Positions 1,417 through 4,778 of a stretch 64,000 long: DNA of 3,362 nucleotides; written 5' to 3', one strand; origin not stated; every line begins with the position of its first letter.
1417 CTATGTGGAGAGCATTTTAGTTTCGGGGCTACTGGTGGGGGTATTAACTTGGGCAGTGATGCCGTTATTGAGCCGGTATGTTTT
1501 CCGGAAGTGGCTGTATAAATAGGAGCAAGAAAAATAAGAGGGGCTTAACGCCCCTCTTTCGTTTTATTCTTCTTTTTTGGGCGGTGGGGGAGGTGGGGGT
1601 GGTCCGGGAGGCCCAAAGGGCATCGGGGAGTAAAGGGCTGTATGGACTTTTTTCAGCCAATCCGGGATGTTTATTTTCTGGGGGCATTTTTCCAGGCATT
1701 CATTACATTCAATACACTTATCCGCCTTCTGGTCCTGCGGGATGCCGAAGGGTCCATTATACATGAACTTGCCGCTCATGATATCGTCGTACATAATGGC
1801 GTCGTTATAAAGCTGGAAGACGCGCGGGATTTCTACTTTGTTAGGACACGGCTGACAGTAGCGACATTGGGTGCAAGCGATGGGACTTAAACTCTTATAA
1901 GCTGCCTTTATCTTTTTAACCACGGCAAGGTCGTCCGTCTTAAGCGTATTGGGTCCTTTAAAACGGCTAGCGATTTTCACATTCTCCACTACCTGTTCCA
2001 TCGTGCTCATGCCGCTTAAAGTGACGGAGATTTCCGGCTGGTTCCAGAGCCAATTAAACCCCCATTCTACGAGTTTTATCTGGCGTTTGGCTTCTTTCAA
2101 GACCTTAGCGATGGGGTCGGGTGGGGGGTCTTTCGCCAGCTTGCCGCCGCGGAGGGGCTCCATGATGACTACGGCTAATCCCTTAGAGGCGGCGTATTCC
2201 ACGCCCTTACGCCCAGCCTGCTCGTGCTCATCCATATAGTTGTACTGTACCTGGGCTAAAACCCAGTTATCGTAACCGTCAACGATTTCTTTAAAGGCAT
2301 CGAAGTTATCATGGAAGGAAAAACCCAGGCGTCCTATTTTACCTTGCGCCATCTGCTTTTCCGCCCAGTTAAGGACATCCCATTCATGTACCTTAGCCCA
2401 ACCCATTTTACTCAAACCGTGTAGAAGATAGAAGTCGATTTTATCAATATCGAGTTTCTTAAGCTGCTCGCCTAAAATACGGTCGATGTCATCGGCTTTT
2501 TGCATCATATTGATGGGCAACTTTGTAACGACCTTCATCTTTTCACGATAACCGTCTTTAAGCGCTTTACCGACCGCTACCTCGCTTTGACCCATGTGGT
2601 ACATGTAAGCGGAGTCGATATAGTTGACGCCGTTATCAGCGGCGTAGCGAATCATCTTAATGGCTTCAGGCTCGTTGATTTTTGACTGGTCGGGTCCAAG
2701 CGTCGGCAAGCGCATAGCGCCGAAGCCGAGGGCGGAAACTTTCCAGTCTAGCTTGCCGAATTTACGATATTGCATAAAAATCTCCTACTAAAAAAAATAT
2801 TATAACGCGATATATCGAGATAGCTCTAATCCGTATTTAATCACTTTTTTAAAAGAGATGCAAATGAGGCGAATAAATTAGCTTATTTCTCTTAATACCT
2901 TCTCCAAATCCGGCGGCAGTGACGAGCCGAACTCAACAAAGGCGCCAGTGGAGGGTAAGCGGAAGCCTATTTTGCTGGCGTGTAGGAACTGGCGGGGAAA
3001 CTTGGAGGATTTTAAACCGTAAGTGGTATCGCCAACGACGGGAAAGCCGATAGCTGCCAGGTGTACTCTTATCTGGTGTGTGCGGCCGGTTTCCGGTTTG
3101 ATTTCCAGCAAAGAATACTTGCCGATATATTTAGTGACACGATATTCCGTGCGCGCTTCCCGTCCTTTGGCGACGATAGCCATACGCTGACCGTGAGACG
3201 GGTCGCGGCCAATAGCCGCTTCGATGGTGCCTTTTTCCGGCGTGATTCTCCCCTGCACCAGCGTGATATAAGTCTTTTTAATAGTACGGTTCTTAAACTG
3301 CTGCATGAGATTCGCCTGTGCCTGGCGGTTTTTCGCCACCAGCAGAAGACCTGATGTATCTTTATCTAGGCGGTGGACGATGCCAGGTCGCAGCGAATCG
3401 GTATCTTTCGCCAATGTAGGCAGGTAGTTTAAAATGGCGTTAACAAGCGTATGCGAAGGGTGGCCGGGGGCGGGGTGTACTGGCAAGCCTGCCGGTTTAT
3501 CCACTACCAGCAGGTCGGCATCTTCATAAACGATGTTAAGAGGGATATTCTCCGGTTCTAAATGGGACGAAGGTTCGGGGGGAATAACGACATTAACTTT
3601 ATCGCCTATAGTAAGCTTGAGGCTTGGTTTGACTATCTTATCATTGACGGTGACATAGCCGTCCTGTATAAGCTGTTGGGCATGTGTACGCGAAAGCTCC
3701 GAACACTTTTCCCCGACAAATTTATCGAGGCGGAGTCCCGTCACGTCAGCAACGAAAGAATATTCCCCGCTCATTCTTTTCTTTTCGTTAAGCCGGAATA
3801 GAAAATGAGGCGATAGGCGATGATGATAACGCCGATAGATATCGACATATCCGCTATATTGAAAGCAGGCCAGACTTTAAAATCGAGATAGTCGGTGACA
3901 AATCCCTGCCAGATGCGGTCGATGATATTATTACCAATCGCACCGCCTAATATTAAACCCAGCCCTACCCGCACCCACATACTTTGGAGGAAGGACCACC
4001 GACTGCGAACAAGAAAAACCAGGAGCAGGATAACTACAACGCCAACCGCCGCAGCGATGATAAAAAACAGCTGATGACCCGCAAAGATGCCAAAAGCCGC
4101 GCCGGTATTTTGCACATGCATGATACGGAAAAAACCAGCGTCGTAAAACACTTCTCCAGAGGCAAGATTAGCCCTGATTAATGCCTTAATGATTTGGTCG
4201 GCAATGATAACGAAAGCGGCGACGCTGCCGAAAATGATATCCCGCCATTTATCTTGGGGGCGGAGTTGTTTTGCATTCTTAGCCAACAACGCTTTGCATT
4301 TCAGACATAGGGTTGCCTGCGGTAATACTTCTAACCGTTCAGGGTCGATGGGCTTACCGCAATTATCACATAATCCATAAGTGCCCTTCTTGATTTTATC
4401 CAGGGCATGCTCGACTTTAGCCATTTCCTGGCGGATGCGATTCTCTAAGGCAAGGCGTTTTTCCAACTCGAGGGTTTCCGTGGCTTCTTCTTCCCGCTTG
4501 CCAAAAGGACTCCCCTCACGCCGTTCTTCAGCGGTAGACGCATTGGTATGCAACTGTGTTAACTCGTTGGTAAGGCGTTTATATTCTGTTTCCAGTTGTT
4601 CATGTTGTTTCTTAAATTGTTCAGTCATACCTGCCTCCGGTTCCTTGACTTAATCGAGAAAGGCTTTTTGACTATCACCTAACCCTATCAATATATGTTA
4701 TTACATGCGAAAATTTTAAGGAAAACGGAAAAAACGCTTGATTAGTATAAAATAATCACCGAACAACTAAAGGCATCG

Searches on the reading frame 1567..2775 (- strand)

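Call 52: search_protein_families(library=pfam, proteins=[window:1567-2775:-], max_evalue=0.00001)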
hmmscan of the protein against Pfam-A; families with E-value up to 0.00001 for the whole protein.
window:1567-2775:- (403 aa): 3 families
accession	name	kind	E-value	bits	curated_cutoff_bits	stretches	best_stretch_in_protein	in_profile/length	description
PF00248.27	Aldo_ket_red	-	5.7e-36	124.5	24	1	16-270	2-275/291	Aldo/keto reductase family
PF13187.11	Fer4_9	-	4.5e-08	33.4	27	1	300-367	1-50/52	4Fe-4S dicluster domain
PF13534.11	Fer4_17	-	3.3e-07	31.2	22.2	1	300-369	1-61/61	4Fe-4S dicluster domain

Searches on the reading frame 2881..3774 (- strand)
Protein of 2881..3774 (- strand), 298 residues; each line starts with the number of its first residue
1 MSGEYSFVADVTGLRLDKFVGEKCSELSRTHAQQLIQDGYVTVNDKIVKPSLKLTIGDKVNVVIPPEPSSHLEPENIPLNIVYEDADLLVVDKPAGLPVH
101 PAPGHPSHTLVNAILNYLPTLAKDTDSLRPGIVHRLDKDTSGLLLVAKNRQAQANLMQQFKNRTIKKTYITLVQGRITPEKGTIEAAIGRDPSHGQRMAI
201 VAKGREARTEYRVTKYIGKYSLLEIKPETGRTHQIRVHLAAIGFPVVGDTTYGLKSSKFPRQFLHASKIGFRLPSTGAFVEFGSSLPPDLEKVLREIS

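Call 52: search_protein_families(library=pfam, proteins=[window:2881-3774:-], max_evalue=0.00001)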
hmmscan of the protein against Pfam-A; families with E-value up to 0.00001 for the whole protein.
window:2881-3774:- (298 aa): 2 families
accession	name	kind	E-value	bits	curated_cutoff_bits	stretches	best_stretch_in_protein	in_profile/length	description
PF00849.27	PseudoU_synth_2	-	1.1e-36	126.8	26.8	1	87-241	1-152/152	RNA pseudouridylate synthase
PF01479.30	S4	-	7.8e-11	42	22.8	1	15-60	2-48/48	S4 domain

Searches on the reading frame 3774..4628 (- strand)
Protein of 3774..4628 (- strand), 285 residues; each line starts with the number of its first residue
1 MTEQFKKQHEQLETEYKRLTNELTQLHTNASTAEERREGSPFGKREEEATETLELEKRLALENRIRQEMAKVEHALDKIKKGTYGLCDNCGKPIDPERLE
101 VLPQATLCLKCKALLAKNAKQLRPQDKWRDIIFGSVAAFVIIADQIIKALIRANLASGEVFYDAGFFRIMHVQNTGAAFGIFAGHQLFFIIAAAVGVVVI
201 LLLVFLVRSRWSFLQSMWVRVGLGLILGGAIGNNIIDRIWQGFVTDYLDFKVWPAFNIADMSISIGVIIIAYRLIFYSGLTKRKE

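Call 52: search_protein_families(library=pfam, proteins=[window:3774-4628:-], max_evalue=0.00001)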
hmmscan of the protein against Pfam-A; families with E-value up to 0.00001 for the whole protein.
window:3774-4628:- (285 aa): 2 families
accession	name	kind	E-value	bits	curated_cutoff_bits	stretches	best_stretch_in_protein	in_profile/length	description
PF01252.23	Peptidase_A8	-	7.8e-33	114.1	25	1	136-276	1-142/142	Signal peptidase (SPase) II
PF01258.23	zf-dskA_traR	-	4.8e-12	46.1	24.9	1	82-112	1-31/36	Prokaryotic dksA/traR C4-type zinc finger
